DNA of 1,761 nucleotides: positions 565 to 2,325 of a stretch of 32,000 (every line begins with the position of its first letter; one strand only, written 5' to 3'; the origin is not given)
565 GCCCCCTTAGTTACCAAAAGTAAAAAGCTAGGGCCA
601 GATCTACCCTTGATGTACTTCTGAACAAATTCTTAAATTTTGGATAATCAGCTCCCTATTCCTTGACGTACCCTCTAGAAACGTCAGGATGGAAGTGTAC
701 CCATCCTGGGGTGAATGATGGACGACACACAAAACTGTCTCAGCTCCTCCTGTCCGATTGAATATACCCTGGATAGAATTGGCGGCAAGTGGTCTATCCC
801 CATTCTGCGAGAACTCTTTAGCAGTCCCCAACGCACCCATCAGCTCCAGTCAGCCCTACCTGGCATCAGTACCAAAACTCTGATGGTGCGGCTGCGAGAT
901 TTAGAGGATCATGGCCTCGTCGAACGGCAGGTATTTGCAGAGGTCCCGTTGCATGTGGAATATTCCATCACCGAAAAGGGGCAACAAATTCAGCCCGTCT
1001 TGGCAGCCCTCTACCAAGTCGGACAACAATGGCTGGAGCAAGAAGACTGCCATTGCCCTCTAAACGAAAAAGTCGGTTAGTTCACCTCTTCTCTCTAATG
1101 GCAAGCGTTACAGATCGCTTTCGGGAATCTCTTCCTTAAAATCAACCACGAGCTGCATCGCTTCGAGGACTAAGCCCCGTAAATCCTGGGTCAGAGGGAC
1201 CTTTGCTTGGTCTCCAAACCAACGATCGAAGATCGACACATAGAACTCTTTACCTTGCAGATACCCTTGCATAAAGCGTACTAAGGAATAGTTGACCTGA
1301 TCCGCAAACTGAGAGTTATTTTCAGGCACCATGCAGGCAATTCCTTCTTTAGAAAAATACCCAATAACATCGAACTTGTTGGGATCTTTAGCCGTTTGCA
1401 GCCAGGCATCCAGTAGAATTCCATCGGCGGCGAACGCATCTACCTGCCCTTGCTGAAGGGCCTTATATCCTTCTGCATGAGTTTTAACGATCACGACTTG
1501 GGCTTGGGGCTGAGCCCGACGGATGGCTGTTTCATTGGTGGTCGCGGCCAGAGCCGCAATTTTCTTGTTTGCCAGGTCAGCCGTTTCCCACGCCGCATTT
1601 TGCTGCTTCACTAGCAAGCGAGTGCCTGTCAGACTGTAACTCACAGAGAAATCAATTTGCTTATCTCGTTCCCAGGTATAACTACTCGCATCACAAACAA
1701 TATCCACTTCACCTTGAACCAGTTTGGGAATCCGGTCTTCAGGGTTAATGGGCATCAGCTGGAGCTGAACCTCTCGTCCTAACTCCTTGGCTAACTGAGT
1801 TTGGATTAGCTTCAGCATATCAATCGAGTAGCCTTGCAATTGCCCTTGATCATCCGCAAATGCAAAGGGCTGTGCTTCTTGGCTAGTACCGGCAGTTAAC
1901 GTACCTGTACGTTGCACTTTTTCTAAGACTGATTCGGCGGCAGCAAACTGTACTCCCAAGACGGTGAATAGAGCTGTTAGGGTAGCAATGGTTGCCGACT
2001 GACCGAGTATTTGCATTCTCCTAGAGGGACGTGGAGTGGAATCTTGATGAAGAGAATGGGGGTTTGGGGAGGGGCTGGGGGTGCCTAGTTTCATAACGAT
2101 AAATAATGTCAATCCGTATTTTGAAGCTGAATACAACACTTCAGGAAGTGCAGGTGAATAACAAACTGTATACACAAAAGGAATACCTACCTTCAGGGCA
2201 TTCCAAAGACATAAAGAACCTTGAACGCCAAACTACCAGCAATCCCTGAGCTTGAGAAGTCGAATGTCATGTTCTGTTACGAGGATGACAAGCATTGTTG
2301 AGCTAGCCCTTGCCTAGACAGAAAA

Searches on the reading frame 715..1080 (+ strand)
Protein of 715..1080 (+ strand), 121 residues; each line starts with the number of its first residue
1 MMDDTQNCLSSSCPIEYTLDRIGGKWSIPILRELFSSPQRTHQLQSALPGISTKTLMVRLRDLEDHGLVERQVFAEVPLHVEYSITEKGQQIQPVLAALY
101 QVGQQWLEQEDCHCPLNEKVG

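Call 9: search_protein_families(library=pfam, proteins=[window:715-1080:+], max_evalue=0.01)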
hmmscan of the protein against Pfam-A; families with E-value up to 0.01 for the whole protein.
window:715-1080:+ (121 aa): 3 families
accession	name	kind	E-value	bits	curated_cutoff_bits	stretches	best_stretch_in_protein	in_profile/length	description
PF01638.23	HxlR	-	8e-30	103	20.8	1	22-110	2-90/91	HxlR-like helix-turn-helix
PF25213.1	HVO_A0261_N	-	1e-05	25.8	35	1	28-92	14-70/86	HVO_A0261 N-terminal domain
PF08461.16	HTH_12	-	0.0031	17.8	21.4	1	51-91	30-64/66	Ribonuclease R winged-helix domain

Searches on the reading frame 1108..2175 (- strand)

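Call 9: search_protein_families(library=pfam, proteins=[window:1108-2175:-], max_evalue=0.01)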
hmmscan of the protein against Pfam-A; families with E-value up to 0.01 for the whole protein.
window:1108-2175:- (355 aa): 2 families
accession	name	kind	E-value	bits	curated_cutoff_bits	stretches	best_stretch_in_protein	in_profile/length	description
PF00497.25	SBP_bac_3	-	8.4e-26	90.7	26.4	1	93-321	1-131/132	Bacterial extracellular solute-binding proteins, family 3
PF10613.14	Lig_chan-Glu_bd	-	2.5e-05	24.8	30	1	100-192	9-114/115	Ligated ion channel L-glutamate- and glycine-binding site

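Call 10: search_protein_families(library=ncbifam, proteins=[window:1108-2175:-], max_evalue=0.01)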
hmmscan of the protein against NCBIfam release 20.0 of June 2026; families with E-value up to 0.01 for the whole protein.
window:1108-2175:- (355 aa): 15 families
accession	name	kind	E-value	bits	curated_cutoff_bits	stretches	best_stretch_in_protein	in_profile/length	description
TIGR04262.1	orph_peri_GRRM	subfamily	2.1e-58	197.6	190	1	91-332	1-240/257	extracellular substrate binding-like orphan protein GrrP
NF008063.0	PRK10797.1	subfamily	3.6e-34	118.3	375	1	64-322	13-272/302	glutamate/aspartate ABC transporter substrate-binding protein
TIGR01096.1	3A0103s03R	subfamily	5.8e-31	107.9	256.35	1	70-295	5-230/250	lysine/arginine/ornithine ABC transporter substrate-binding protein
NF008426.0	PRK11260.1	equivalog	3.9e-24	85.3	312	1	54-301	3-246/266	cystine ABC transporter substrate-binding protein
NF008885.0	PRK11917.1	equivalog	8.4e-17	61.6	373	1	63-255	10-204/259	bifunctional adhesin/ABC transporter aspartate/glutamate-binding protein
NF007029.0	PRK09495.1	equivalog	3.1e-15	56.7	303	1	85-324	19-247/248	glutamine ABC transporter substrate-binding protein GlnH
TIGR02995.1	ectoine_ehuB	equivalog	4.9e-15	55.5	190.9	1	61-302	2-247/275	ectoine/hydroxyectoine ABC transporter substrate-binding protein EhuB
NF052427.1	StpK7MSMEG_1200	equivalog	4e-11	42.1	900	1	73-253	344-525/601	serine/threonine protein kinase StpK7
NF041764.1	ArtI_Ecoli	equivalog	5.2e-11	42.4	522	1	93-320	23-241/243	arginine ABC transporter substrate-binding protein ArtI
NF041765.1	ArtJ_Ecoli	equivalog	1.2e-10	41.4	510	1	91-320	21-241/243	arginine ABC transporter substrate-binding protein ArtJ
NF011583.0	PRK15007.1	subfamily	8.6e-10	38.4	358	1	92-320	22-241/243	arginine ABC transporter substrate-binding protein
NF008112.0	PRK10859.1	equivalog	2.4e-08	32.9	354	1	65-227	16-173/483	membrane-bound lytic murein transglycosylase MltF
NF011965.0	PRK15437.1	equivalog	3.3e-08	33.4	459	1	73-252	10-184/260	histidine ABC transporter substrate-binding protein HisJ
NF011586.0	PRK15010.1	equivalog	7.6e-05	22.4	440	1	69-252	8-184/260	lysine/arginine/ornithine ABC transporter substrate-binding protein ArgT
TIGR01728.1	SsuA_fam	subfamily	0.00035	19.9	163.5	1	183-250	83-156/290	aliphatic sulfonate ABC transporter substrate-binding protein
